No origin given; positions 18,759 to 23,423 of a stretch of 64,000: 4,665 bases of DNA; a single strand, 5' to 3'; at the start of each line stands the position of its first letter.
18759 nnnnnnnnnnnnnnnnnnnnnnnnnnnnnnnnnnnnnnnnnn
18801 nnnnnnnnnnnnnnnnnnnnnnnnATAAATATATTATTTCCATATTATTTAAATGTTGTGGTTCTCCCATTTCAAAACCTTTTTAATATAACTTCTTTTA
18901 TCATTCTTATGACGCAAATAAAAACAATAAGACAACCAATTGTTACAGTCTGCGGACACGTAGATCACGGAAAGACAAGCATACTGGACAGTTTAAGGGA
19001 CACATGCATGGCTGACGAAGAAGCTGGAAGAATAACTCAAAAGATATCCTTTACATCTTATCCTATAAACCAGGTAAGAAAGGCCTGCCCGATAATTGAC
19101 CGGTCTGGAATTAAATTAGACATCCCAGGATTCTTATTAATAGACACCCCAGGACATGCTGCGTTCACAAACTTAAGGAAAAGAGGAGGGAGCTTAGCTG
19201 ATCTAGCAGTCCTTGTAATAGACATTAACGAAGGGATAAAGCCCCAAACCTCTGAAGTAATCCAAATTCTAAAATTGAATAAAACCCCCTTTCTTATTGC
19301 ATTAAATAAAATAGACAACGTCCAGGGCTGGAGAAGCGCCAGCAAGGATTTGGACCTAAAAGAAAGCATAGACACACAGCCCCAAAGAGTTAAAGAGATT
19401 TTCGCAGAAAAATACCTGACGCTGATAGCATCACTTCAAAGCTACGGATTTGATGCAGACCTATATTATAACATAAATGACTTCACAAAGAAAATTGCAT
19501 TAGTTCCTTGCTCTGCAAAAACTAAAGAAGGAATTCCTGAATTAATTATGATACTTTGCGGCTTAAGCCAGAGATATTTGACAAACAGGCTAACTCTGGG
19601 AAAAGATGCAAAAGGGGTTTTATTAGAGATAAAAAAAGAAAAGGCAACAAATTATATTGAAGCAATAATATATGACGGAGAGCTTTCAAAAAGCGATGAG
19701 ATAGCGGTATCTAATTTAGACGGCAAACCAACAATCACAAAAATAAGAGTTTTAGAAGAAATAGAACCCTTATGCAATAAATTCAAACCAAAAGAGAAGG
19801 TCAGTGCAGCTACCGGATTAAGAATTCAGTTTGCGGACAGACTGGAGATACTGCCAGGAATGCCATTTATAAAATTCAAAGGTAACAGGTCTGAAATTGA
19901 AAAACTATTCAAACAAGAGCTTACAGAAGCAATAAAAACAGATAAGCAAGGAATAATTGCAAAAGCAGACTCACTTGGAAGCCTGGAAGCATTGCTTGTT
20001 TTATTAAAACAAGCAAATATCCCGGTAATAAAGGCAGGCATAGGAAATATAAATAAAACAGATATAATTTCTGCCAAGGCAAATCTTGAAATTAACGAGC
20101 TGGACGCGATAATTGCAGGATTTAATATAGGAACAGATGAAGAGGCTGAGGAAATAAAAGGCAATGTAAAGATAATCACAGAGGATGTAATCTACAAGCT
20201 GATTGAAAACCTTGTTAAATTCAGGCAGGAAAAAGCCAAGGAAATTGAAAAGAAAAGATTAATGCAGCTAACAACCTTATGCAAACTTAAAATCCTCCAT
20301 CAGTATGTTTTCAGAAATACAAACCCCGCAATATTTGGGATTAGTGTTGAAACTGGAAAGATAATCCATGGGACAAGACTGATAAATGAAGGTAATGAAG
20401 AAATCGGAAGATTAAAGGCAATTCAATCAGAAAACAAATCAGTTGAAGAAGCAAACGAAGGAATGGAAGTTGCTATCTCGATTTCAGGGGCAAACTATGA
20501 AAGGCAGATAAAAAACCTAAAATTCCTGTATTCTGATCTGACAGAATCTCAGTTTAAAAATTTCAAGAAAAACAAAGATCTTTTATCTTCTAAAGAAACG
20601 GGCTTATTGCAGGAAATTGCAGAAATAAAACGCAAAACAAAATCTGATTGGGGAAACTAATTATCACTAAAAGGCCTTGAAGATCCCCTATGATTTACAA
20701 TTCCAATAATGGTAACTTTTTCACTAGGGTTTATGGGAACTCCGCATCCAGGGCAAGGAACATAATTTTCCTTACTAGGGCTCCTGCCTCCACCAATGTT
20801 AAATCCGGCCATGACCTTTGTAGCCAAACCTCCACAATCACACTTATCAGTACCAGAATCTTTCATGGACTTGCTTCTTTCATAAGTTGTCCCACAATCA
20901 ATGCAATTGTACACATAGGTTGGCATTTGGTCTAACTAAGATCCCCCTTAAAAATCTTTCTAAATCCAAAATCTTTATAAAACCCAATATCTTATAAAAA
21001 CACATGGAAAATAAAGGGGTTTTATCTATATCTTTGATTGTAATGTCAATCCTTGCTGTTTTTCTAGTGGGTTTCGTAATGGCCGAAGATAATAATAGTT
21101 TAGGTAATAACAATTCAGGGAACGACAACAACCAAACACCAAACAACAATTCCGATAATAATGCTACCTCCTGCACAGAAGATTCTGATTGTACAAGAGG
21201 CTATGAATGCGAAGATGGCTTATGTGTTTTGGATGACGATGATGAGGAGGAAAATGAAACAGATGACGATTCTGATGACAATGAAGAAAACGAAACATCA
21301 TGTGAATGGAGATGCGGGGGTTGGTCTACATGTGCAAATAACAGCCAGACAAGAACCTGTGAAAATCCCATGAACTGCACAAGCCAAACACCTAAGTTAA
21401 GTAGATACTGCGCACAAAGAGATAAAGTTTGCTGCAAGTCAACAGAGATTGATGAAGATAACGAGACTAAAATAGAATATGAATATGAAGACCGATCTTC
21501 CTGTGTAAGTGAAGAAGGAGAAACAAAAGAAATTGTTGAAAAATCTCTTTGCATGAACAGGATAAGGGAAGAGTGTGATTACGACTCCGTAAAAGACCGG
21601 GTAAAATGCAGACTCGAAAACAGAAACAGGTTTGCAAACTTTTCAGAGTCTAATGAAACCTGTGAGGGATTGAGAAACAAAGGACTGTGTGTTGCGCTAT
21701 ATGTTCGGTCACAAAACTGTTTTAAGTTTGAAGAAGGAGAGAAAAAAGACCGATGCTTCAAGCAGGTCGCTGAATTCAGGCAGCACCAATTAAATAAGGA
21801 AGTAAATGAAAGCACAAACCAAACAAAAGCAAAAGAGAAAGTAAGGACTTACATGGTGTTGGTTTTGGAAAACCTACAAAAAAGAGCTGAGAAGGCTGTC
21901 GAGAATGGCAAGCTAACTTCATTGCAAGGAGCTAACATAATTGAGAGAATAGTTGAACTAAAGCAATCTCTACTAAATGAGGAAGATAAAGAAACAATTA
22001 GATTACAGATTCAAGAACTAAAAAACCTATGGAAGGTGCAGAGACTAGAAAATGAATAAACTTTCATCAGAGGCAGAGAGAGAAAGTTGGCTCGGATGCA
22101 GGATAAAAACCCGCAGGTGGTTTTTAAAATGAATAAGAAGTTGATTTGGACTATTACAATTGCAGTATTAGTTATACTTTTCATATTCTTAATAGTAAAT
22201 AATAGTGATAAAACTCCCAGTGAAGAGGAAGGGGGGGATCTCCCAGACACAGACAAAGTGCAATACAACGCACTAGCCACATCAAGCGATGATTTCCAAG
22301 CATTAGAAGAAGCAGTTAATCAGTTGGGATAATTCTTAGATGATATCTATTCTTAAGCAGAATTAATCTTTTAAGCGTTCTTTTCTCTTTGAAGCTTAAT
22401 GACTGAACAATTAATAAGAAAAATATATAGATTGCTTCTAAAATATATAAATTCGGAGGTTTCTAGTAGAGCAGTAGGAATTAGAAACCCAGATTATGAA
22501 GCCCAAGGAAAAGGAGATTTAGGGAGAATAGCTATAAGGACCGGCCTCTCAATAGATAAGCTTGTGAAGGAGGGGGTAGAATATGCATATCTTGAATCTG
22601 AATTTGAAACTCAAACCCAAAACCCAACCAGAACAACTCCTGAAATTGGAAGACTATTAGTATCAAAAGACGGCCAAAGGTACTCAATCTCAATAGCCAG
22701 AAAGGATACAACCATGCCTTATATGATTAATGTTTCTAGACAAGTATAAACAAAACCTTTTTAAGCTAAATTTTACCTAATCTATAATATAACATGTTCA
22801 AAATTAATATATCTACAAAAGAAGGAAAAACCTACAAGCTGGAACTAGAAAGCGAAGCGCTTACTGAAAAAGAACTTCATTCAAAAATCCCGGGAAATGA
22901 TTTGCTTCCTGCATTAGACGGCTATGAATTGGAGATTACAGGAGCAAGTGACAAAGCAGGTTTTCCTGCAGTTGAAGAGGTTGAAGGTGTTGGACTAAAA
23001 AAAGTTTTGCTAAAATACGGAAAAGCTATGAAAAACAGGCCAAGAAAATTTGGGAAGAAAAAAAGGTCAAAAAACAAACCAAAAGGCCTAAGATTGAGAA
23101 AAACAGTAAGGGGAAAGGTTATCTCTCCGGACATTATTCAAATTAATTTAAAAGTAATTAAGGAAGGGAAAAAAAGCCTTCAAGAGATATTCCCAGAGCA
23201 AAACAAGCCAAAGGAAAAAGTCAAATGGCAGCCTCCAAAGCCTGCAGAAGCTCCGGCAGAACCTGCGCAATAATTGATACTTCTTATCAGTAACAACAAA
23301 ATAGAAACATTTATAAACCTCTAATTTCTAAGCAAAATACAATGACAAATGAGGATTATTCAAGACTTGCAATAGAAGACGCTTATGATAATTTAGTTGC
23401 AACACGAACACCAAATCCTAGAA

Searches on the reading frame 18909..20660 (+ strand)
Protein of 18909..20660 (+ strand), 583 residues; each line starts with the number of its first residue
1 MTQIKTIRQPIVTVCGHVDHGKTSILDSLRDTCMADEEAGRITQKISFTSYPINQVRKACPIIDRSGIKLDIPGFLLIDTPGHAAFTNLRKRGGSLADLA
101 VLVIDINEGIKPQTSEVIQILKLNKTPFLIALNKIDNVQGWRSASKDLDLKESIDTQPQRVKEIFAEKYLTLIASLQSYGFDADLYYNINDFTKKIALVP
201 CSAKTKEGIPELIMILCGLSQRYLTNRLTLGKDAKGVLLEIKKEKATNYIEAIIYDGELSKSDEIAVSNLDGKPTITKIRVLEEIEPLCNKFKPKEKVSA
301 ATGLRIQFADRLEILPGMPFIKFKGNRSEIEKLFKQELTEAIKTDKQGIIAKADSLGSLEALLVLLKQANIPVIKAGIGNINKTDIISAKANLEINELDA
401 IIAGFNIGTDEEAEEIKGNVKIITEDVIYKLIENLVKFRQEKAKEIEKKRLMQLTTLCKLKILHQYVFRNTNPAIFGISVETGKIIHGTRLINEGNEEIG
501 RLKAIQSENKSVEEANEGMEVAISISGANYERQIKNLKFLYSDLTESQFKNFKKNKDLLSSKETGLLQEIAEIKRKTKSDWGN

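Call 88: search_protein_families(library=ncbifam, proteins=[window:18909-20660:+], max_evalue=0.00001)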
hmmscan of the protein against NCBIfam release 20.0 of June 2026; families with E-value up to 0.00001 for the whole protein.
window:18909-20660:+ (583 aa): 35 families (the best 25 are shown)
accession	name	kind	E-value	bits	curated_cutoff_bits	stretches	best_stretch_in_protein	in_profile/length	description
NF003078.0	PRK04004.1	equivalog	4.1e-186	620.1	468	1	3-582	5-597/598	translation initiation factor IF-2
TIGR00491.2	aIF-2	equivalog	8.4e-159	529.7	554.75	1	7-582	2-590/591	translation initiation factor IF-2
NF011418.0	PRK14845.1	equivalog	7.7e-152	507.3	756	1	23-582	475-1048/1049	translation initiation factor IF-2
TIGR00487.1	IF-2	equivalog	1.3e-50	172.8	424.4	2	5-137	83-199/587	translation initiation factor IF-2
TIGR00231.1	small_GTP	domain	2.1e-17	63.4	42.5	1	11-153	5-131/164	GTP-binding protein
TIGR00475.1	selB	equivalog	5.8e-17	61.6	242.25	1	11-141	2-119/581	selenocysteine-specific translation elongation factor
NF012153.1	tet_protect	equivalog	1.5e-14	53.2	775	1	14-137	5-129/614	tetracycline resistance ribosomal protection protein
TIGR01394.1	TypA_BipA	equivalog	4.6e-14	51.6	757.3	1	12-140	4-131/594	translational GTPase TypA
TIGR03680.1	eif2g_arch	equivalog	7.4e-13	48.5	514.5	1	11-155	7-165/407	translation initiation factor IF-2 subunit gamma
NF008969.0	PRK12317.1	subfamily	1.2e-12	47.2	502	1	12-141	10-155/426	elongation factor 1-alpha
NF009381.0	PRK12740.1-5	subfamily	1.2e-12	47.1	583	1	3-138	3-139/692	elongation factor G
NF003077.0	PRK04000.1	equivalog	4.3e-12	45.9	315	1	11-152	11-166/412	translation initiation factor IF-2 subunit gamma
NF009372.0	PRK12735.1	subfamily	1.4e-10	40.6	479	1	12-139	15-142/396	elongation factor Tu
NF001964.0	PRK00741.1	equivalog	3.1e-10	39.1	473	1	16-137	19-145/529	peptide chain release factor 3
NF012154.0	tet_protect_Q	exception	5.5e-10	38.2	1425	1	14-151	8-145/638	tetracycline resistance ribosomal protection protein Tet(Q)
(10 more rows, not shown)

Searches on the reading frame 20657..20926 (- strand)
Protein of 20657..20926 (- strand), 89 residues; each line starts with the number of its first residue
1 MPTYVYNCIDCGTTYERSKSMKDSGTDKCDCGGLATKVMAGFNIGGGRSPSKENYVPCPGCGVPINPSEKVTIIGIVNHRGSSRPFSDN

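Call 81: search_protein_families(library=pfam, proteins=[window:20657-20926:-], max_evalue=0.01)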
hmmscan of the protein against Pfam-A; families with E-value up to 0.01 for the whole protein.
window:20657-20926:- (89 aa): 2 families
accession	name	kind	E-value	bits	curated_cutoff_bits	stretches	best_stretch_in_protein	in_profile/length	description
PF09723.15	Zn_ribbon_8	-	4.7e-08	33.3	34.4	1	1-39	1-41/41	Zinc ribbon domain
PF13824.12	zf-Mss51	-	0.0099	16.5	27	0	51-70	10-29/55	Zinc-finger of mitochondrial splicing suppressor 51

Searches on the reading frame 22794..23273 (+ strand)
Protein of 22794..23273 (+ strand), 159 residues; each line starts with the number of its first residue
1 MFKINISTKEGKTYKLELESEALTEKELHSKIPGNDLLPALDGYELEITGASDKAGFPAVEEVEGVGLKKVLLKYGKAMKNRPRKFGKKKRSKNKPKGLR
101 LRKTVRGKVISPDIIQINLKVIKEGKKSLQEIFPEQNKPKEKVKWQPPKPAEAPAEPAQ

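Call 88: search_protein_families(library=ncbifam, proteins=[window:22794-23273:+], max_evalue=0.00001)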
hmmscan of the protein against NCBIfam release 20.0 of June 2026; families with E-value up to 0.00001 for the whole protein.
window:22794-23273:+ (159 aa): 3 families
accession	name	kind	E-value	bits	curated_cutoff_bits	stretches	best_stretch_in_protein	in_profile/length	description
NF003294.0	PRK04290.1-3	equivalog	5.7e-29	100.5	135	1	2-140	4-131/133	30S ribosomal protein S6e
NF003293.0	PRK04290.1-2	equivalog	1.2e-12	48.1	176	1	2-143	4-139/148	30S ribosomal protein S6e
NF003292.0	PRK04290.1-1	equivalog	1.4e-12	47.9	253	1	32-123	139-215/216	30S ribosomal protein S6e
